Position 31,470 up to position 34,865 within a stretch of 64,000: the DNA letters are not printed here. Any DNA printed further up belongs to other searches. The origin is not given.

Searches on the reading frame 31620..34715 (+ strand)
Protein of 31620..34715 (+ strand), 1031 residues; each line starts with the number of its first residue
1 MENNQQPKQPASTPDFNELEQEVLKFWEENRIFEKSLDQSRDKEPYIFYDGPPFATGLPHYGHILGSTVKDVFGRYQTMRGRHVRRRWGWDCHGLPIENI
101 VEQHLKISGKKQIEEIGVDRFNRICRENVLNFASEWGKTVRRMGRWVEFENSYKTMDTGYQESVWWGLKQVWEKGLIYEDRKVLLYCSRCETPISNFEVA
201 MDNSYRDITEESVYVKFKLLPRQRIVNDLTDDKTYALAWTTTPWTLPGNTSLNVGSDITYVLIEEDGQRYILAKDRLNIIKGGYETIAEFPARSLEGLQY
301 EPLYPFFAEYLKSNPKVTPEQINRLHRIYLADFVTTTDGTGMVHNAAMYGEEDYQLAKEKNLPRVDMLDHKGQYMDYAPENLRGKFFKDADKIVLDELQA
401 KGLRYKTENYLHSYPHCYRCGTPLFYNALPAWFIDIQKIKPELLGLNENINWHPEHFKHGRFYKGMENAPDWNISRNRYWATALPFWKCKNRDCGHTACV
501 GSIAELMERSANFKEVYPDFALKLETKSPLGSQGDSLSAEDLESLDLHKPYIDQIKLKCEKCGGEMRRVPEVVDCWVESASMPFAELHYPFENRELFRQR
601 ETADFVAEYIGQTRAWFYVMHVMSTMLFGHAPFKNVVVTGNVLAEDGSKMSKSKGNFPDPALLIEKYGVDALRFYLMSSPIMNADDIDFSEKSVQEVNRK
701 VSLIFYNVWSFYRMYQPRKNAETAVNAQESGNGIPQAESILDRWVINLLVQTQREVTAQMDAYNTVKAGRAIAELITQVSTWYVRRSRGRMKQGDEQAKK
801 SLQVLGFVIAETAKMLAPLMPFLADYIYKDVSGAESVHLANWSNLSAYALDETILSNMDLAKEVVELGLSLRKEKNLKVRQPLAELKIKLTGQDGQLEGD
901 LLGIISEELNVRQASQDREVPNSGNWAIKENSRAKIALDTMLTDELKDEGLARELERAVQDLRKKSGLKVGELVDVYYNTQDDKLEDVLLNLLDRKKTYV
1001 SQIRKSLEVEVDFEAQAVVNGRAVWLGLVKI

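Call 39: search_protein_families(library=pfam, proteins=[window:31620-34715:+], max_evalue=0.0001)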
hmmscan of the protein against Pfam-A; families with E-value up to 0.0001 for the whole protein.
window:31620-34715:+ (1031 aa): 4 families
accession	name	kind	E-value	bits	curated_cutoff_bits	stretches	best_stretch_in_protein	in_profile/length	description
PF00133.28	tRNA-synt_1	-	8.4e-124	413.9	22.7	1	23-684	2-410/414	tRNA synthetases class I (I, L, M and V)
PF08264.19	Anticodon_1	-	4.8e-27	95.1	25.1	1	742-884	1-144/148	Anticodon-binding domain of tRNA ligase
PF09334.17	tRNA-synt_1g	-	5.6e-19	68.6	20.1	2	607-700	285-378/391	tRNA synthetases class I (M)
PF19302.4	DUF5915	-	4.1e-12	46.5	27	1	923-990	89-155/195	Domain of unknown function (DUF5915)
